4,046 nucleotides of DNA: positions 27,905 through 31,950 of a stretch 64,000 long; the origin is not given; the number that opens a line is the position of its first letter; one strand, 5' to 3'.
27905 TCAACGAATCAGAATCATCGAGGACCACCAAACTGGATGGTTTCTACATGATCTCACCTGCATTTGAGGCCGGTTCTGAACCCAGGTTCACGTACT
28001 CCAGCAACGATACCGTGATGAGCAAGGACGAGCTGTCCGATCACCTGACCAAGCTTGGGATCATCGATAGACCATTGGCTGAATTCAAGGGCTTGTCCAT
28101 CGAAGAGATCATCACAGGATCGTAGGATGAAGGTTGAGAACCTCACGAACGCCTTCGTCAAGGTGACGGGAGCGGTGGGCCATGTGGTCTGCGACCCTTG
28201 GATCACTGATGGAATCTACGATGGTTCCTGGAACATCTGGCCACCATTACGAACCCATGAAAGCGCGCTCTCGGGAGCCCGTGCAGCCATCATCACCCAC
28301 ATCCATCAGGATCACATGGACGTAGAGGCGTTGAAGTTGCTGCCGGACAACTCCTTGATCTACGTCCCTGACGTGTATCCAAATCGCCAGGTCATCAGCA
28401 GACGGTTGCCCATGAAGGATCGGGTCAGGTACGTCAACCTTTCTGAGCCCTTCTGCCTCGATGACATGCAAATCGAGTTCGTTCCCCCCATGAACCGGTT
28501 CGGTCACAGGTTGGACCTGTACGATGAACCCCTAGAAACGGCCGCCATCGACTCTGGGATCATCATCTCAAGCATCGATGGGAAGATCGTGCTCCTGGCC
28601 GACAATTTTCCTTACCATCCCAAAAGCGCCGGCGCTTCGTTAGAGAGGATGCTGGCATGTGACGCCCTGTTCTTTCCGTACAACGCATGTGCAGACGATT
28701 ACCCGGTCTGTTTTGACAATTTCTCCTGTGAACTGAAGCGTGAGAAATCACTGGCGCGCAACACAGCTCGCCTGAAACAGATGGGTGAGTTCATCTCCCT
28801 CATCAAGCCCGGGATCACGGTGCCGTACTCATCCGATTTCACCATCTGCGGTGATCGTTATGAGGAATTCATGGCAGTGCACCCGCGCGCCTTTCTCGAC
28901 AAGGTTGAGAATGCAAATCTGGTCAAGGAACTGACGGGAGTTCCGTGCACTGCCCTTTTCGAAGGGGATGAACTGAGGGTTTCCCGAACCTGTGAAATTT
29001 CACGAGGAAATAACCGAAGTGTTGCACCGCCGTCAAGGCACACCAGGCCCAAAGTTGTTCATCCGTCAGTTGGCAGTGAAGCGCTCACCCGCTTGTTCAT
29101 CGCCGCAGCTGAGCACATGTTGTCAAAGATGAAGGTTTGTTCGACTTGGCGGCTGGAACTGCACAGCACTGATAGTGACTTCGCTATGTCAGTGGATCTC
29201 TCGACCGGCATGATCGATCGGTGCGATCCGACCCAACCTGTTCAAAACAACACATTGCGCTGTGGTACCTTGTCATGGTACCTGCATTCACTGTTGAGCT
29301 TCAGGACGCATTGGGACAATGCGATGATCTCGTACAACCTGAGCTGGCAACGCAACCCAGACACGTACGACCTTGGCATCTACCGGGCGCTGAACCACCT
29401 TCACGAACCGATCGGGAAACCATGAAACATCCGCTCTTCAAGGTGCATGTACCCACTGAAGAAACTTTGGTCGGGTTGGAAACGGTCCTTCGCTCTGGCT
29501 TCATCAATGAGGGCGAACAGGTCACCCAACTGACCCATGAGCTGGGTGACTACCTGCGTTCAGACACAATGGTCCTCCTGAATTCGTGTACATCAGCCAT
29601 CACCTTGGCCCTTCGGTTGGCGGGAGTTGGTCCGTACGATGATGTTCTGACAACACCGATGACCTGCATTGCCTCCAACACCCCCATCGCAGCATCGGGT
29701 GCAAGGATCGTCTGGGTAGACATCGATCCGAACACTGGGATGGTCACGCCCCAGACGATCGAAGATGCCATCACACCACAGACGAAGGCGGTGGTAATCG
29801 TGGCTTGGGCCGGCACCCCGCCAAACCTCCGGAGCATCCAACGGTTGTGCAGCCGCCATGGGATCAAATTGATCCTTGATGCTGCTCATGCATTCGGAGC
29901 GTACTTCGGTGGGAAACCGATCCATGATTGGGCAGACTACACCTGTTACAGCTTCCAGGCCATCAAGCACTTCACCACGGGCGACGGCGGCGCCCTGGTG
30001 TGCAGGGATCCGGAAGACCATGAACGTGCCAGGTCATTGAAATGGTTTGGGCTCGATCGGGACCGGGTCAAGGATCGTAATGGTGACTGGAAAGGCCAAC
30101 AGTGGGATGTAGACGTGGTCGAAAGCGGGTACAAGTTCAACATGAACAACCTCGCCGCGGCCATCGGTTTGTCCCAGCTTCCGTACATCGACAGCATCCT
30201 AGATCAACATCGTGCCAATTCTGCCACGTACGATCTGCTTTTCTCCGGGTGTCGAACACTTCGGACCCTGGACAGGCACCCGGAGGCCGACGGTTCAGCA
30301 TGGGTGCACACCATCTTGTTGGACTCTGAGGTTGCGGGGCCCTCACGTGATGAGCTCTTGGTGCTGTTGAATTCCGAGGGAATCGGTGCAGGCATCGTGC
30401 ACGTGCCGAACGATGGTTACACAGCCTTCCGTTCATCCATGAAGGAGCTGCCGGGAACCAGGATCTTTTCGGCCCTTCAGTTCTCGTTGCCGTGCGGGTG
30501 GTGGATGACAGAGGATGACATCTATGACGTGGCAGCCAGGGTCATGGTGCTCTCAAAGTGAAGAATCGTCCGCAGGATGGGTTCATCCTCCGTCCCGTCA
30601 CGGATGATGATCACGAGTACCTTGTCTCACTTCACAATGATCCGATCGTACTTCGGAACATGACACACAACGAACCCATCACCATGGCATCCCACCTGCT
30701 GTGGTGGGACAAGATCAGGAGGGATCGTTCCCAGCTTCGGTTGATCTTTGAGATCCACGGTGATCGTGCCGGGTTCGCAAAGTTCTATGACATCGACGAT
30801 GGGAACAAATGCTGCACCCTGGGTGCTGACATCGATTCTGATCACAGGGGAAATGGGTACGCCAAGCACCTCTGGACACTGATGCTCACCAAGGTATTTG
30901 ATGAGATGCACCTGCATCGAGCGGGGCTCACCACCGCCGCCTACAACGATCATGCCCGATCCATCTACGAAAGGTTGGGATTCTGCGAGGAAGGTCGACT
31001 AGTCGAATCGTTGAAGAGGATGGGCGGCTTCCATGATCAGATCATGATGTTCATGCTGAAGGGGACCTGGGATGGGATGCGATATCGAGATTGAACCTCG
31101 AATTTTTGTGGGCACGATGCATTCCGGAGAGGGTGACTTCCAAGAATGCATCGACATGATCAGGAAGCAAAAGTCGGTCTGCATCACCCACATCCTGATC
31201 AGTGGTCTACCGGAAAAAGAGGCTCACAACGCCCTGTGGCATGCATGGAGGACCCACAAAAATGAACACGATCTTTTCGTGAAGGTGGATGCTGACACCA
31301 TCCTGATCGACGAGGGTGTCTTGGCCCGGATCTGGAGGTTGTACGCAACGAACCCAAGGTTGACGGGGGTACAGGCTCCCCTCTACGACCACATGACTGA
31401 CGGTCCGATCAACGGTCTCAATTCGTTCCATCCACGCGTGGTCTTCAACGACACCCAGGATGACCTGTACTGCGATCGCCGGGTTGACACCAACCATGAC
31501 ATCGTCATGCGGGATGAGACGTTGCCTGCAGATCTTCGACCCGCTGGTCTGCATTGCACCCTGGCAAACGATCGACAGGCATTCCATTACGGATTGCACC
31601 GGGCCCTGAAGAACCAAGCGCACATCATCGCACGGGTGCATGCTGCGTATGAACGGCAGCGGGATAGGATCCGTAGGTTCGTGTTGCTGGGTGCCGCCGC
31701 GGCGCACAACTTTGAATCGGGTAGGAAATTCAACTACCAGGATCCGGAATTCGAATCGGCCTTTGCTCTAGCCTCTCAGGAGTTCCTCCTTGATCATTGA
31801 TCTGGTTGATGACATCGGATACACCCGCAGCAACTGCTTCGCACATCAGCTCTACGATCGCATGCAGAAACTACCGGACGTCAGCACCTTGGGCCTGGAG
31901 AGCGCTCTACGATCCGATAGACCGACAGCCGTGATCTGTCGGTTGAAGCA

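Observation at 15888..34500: ~19 kb glycan/nucleotide-sugar biosynthesis island in a virulent myovirus, punctuated by homing endonucleases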

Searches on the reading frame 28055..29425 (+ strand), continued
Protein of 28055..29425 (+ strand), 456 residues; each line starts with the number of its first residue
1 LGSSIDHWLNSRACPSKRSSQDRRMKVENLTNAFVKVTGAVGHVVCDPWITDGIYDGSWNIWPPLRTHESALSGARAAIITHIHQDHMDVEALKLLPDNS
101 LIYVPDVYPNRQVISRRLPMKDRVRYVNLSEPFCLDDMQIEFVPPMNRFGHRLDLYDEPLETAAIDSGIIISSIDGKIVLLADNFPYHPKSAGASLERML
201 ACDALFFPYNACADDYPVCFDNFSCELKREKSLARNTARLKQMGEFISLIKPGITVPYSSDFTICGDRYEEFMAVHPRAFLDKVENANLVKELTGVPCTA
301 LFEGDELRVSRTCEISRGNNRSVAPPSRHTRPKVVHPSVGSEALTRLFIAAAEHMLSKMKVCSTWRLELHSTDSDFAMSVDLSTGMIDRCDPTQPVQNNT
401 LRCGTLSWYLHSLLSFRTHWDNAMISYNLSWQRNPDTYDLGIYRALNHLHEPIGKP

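Call 97: search_protein_families(library=pfam, proteins=[L029:4535-6217:+, L029:6800-7771:+, L029:7768-8811:+, L029:8732-9316:+, L029:9318-10001:+, L029:10001-11356:+, L029:11369-12271:+, L029:12268-12990:+, L029:13028-14074:+, L029:14056-15210:+], max_evalue=0.001)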
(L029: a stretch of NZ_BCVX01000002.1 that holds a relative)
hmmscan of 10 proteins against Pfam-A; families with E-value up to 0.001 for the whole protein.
L029:4535-6217:+ (560 aa): 1 family
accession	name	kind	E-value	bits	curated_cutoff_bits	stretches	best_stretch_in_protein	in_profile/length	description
PF01973.23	MptE-like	-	2.8e-40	138.3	34.6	1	161-332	1-170/171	6-hydroxymethylpterin diphosphokinase MptE-like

L029:6800-7771:+ (323 aa): 10 families
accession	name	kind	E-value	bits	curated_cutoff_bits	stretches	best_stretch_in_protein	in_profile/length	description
PF02719.21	Polysacc_synt_2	-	2.7e-106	355.5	20.2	1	9-279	1-292/293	Polysaccharide biosynthesis protein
PF01370.27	Epimerase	-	4.5e-24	85.6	20.9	1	9-185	1-195/240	NAD dependent epimerase/dehydratase family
PF01073.25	3Beta_HSD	-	4.6e-18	65.7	22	1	10-132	1-122/280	3-beta hydroxysteroid dehydrogenase/isomerase family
PF16363.11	GDP_Man_Dehyd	-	1e-15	58.5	27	1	10-127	1-130/332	GDP-mannose 4,6 dehydratase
PF04321.23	RmlD_sub_bind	-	8.2e-14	51.8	27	1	9-175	3-157/287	RmlD substrate binding domain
PF13460.12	NAD_binding_10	-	1.7e-11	44.7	27.2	1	13-131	1-103/184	NAD(P)H-binding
PF05368.20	NmrA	-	1e-09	38.9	27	1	6-122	2-103/298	NmrA-like family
PF07993.18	NAD_binding_4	-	2.8e-08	33.7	20.1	1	11-130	1-140/258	Male sterility protein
PF00106.31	adh_short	-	3.9e-08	33.4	26.6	1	7-168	1-181/195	short chain dehydrogenase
PF08659.16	KR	-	1.6e-06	28.6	22.6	1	9-126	3-136/180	KR domain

L029:7768-8811:+ (347 aa): 0 families

L029:8732-9316:+ (194 aa): 8 families
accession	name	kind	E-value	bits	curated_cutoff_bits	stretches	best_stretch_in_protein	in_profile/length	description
PF00583.31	Acetyltransf_1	-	9.7e-13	48.9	20.7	1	67-161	23-116/116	Acetyltransferase (GNAT) family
PF13302.13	Acetyltransf_3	-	4e-10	41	25.4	1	33-161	4-137/138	Acetyltransferase (GNAT) domain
PF13420.13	Acetyltransf_4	-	9.2e-09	35.9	24.3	1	39-174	7-147/155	Acetyltransferase (GNAT) domain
PF13508.13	Acetyltransf_7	-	2.3e-06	28.3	27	1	83-162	8-83/84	Acetyltransferase (GNAT) domain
PF13673.13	Acetyltransf_10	-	4.6e-06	27.1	23.6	1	77-170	30-116/128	Acetyltransferase (GNAT) domain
PF13523.12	Acetyltransf_8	-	6.8e-05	23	27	1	108-165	84-141/145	Acetyltransferase (GNAT) domain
PF08445.16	FR47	-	0.00033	21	22.1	1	114-164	32-80/86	FR47-like protein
PF01636.29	APH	-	0.00061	20.1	23.2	1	34-98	121-184/239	Phosphotransferase enzyme family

L029:9318-10001:+ (227 aa): 1 family
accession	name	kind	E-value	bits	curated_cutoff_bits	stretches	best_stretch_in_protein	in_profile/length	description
PF08889.16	WbqC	-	4.6e-61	206.9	21.3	1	7-222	1-216/218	WbqC-like protein family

L029:10001-11356:+ (451 aa): 2 families
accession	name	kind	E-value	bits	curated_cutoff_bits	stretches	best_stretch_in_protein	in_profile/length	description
PF13483.12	Lactamase_B_3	-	2.6e-09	37.7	24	1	2-98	1-76/160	Beta-lactamase superfamily domain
PF12706.13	Lactamase_B_2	-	6e-07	29.7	27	1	20-140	3-117/200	Beta-lactamase superfamily domain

L029:11369-12271:+ (300 aa): 6 families
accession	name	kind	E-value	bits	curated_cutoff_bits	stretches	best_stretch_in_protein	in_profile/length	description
PF13489.12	Methyltransf_23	-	7.9e-25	87.9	27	1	67-229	9-164/164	Methyltransferase domain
PF08242.18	Methyltransf_12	-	1.5e-10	42.1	30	1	87-175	1-98/98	Methyltransferase domain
PF13847.12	Methyltransf_31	-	3.1e-10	40.3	27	1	82-196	3-128/145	Methyltransferase domain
PF08241.18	Methyltransf_11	-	3.4e-10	40.9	21.2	1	87-176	1-94/95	Methyltransferase domain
PF13649.12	Methyltransf_25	-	4.2e-06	27.8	27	1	86-173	1-97/97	Methyltransferase domain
PF01135.25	PCMT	-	0.00029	21.1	20.3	0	143-209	143-202/210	Protein-L-isoaspartate(D-aspartate) O-methyltransferase (PCMT)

L029:12268-12990:+ (240 aa): 2 families
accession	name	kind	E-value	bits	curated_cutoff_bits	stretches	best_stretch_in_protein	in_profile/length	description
PF02348.25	CTP_transf_3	-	3.3e-28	99.4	22.6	1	4-183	1-171/217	Cytidylyltransferase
PF12804.13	NTP_transf_3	-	7.4e-07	29.9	27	1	10-155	11-149/160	MobA-like NTP transferase domain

L029:13028-14074:+ (348 aa): 2 families
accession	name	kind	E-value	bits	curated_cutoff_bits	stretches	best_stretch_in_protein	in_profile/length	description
PF03102.20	NeuB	-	8.2e-91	304.2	22.1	1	35-276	1-240/241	NeuB family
PF08666.17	SAF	-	2.9e-11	44.2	21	1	291-347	2-62/63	SAF domain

L029:14056-15210:+ (384 aa): 5 families
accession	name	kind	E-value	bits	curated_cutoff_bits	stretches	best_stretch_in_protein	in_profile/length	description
PF01041.23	DegT_DnrJ_EryC1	-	5e-126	421.2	19.8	1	20-378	2-359/360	DegT/DnrJ/EryC1/StrS aminotransferase family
PF00155.27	Aminotran_1_2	-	2.4e-13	50.5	19.7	1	41-171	40-193/361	Aminotransferase class I and II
PF01053.26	Cys_Met_Meta_PP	-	2.9e-10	39.7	27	1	40-222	50-232/381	Cys/Met metabolism PLP-dependent enzyme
PF00266.25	Aminotran_5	-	2.7e-08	33.6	21.5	1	43-325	44-336/371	Aminotransferase class-V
PF01212.27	Beta_elim_lyase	-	1.2e-07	31.7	27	1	42-283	32-234/288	Beta-eliminating lyase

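Call 118: find_related_loci(query=window:28127-29425:+, collection=metagenome_contigs, flank=10000)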
Query window:28127-29425:+ (432 aa) in metagenome_contigs; peptide patterns used: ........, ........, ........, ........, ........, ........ (x = any residue, [..] = any of these).
48 stretches matched a pattern; 3 encode a relative of the query (tblastn E <= 1e-3); 3 distinct loci.
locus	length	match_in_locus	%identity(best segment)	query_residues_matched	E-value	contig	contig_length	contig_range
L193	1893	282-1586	50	3-429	6e-141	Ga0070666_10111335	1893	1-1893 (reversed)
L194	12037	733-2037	47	3-431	2e-124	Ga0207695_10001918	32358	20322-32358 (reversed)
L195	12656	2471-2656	40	56-120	5e-6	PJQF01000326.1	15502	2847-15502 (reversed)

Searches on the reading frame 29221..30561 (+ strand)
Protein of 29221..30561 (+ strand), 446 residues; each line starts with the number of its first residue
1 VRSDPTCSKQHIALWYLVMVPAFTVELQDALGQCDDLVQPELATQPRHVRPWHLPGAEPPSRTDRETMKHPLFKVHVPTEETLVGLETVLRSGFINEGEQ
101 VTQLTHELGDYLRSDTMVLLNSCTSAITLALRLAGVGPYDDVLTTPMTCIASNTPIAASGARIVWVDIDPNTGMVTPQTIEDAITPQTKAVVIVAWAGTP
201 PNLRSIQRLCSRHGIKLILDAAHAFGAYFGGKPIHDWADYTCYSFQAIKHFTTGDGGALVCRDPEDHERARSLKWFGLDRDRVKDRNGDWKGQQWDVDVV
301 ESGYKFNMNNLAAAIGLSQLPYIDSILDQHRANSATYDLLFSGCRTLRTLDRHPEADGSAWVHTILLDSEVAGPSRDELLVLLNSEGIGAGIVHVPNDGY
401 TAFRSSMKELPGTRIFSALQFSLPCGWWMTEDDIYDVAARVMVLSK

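Call 5: search_protein_families(library=pfam, proteins=[window:29221-30561:+], max_evalue=0.01)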
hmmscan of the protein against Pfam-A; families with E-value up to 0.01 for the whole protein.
window:29221-30561:+ (446 aa): 4 families
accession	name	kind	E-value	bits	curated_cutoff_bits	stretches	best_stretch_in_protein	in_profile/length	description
PF01041.23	DegT_DnrJ_EryC1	-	1e-85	288.6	19.8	1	81-441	6-359/360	DegT/DnrJ/EryC1/StrS aminotransferase family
PF00266.25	Aminotran_5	-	1.1e-06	28.4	21.5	1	115-226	62-181/371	Aminotransferase class-V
PF01212.27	Beta_elim_lyase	-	0.00038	20.3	27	1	99-228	32-176/288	Beta-eliminating lyase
PF00155.27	Aminotran_1_2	-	0.0013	18.4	19.7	1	104-228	47-193/361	Aminotransferase class I and II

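Call 11: search_protein_families(library=ncbifam, proteins=[window:29221-30561:+], max_evalue=0.001)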
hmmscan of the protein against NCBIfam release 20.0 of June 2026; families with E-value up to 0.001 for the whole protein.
window:29221-30561:+ (446 aa): 13 families
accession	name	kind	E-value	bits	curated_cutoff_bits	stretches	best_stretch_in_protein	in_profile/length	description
TIGR03588.1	PseC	equivalog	7.7e-68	229.1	423.5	1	86-441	17-376/380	UDP-4-amino-4,6-dideoxy-N-acetyl-beta-L-altrosamine transaminase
NF008658.2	PRK11658.1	equivalog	4.9e-61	206.4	631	1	80-441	14-373/379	UDP-4-amino-4-deoxy-L-arabinose aminotransferase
TIGR04181.1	NHT_00031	hypoth_equivalog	5.7e-47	160.3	420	1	86-425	16-358/359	LegC family aminotransferase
TIGR04427.1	PLP_DesI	equivalog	1.8e-43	149.1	650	1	95-439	48-377/390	dTDP-4-dehydro-6-deoxyglucose aminotransferase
NF008687.0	PRK11706.1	equivalog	1.8e-42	145.4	375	1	85-438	16-367/375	dTDP-4-amino-4,6-dideoxygalactose transaminase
TIGR02379.1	ECA_wecE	subfamily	2.6e-30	105.4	434.85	1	94-396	26-323/376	dTDP-4-amino-4,6-dideoxy-D-glucose transaminase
NF011936.0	PRK15407.1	equivalog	3.3e-30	105.2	423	1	93-391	59-377/440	lipopolysaccharide biosynthesis protein RfbH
NF005732.0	PRK07550.1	equivalog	1.7e-07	30.6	366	1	103-222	82-207/389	aminotransferase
NF004770.0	PRK06108.1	subfamily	2.2e-05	23.5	422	1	110-223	92-212/396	pyridoxal phosphate-dependent aminotransferase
NF004621.0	PRK05957.1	equivalog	4.2e-05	22.4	498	1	135-228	109-207/389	pyridoxal phosphate-dependent aminotransferase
TIGR01977.1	am_tr_V_EF2568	hypoth_equivalog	0.00014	21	377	1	99-226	44-179/376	cysteine desulfurase family protein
NF005816.0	PRK07682.1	equivalog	0.00055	18.7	620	1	110-195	86-171/390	aminotransferase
NF041364.1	GntC_guanitoxin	equivalog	0.00063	18.7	415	0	102-232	47-185/356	guanitoxin biosynthesis PLP-dependent (S)-gamma-hydroxy-L-arginine cyclodehydratase GntC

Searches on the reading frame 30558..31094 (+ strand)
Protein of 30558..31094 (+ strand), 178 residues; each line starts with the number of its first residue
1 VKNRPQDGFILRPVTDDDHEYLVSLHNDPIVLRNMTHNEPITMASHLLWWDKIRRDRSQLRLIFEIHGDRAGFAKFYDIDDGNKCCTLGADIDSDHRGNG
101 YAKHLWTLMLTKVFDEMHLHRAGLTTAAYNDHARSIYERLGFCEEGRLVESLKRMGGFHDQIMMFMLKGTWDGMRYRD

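Call 5: search_protein_families(library=pfam, proteins=[window:30558-31094:+], max_evalue=0.01)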
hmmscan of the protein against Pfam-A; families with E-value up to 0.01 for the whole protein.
window:30558-31094:+ (178 aa): 6 families
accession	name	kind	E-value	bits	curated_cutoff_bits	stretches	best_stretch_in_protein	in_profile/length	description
PF13302.13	Acetyltransf_3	-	9.8e-16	59.1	25.4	1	10-142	3-137/138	Acetyltransferase (GNAT) domain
PF00583.31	Acetyltransf_1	-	6.8e-13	49.4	20.7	1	38-142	15-116/116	Acetyltransferase (GNAT) family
PF13508.13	Acetyltransf_7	-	1.3e-05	25.9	27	1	64-142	8-82/84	Acetyltransferase (GNAT) domain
PF13673.13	Acetyltransf_10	-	1.6e-05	25.3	23.6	1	92-146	59-111/128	Acetyltransferase (GNAT) domain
PF13523.12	Acetyltransf_8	-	0.00011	22.3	27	1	16-146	3-141/145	Acetyltransferase (GNAT) domain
PF08445.16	FR47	-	0.00035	20.9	22.1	1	92-144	29-79/86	FR47-like protein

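Call 11: search_protein_families(library=ncbifam, proteins=[window:30558-31094:+], max_evalue=0.001)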
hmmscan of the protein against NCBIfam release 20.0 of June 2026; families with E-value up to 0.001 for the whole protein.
window:30558-31094:+ (178 aa): 6 families
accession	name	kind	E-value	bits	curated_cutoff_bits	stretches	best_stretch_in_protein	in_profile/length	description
TIGR03585.1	PseH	equivalog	5.6e-16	59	93.1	1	11-163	3-154/156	UDP-4-amino-4,6-dideoxy-N-acetyl-beta-L-altrosamine N-acetyltransferase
NF011709.0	PRK15130.1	equivalog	3.9e-15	56.1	218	1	10-168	8-166/186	spermidine N1-acetyltransferase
NF040503.1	resist_ArsN1a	equivalog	0.00012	21.8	170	1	12-164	2-155/159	arsinothricin resistance N-acetyltransferase ArsN1 family A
NF007539.0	PRK10151.1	equivalog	0.00014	21.5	184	1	55-163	64-171/179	50S ribosomal protein L7/L12-serine acetyltransferase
NF007527.0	PRK10140.1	equivalog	0.00026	20.9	236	1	10-165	5-159/162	N-acetyltransferase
NF008072.0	PRK10809.1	equivalog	0.00031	20.5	190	1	33-172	49-191/194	ribosomal protein S5-alanine N-acetyltransferase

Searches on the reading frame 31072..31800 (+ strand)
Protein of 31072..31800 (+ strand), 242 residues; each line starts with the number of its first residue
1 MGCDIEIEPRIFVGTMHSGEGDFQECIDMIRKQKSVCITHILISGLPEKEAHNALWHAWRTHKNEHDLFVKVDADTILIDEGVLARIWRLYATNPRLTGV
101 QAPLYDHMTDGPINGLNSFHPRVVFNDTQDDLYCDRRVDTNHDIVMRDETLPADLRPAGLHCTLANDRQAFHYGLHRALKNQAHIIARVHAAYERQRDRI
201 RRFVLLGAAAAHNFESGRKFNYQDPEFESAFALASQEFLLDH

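Call 5: search_protein_families(library=pfam, proteins=[window:31072-31800:+], max_evalue=0.01)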
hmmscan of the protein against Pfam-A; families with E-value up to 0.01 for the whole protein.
window:31072-31800:+ (242 aa): 0 families

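Call 11: search_protein_families(library=ncbifam, proteins=[window:31072-31800:+], max_evalue=0.001)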
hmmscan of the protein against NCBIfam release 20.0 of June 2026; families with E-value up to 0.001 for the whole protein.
window:31072-31800:+ (242 aa): 0 families

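Call 46: search_protein_families(library=pfam, proteins=[window:31072-31800:+], max_evalue=1)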
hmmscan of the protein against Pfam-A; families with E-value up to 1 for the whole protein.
window:31072-31800:+ (242 aa): 0 families

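Call 54: find_related_loci(query=window:31072-31800:+, collection=viral_contigs, flank=10000)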
Query window:31072-31800:+ (242 aa) in viral_contigs; peptide patterns used: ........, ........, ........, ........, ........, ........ (x = any residue, [..] = any of these).
8 stretches matched a pattern; 8 encode a relative of the query (tblastn E <= 1e-3); 8 distinct loci.
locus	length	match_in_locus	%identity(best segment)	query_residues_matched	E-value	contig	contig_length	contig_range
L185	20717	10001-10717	58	1-235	6e-95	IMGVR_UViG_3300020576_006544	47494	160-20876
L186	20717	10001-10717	58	1-235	2e-94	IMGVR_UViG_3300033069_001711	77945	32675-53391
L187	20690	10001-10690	58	9-238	4e-94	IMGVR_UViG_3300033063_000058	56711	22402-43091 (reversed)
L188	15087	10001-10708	58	9-242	1e-93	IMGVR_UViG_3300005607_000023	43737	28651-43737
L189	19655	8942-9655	56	1-238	3e-92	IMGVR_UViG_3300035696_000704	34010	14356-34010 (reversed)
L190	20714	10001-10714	56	1-238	7e-92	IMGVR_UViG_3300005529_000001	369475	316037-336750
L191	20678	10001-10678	56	4-230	1e-84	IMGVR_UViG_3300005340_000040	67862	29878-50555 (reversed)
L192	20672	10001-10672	47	5-232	1e-60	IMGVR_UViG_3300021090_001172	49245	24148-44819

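Call 90: search_solved_structures(query=A6, max_evalue=1)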
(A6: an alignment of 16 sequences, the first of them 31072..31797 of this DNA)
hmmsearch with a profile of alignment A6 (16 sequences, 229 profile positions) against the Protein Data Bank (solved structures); distinct sequences matched with E-value up to 1: 0.
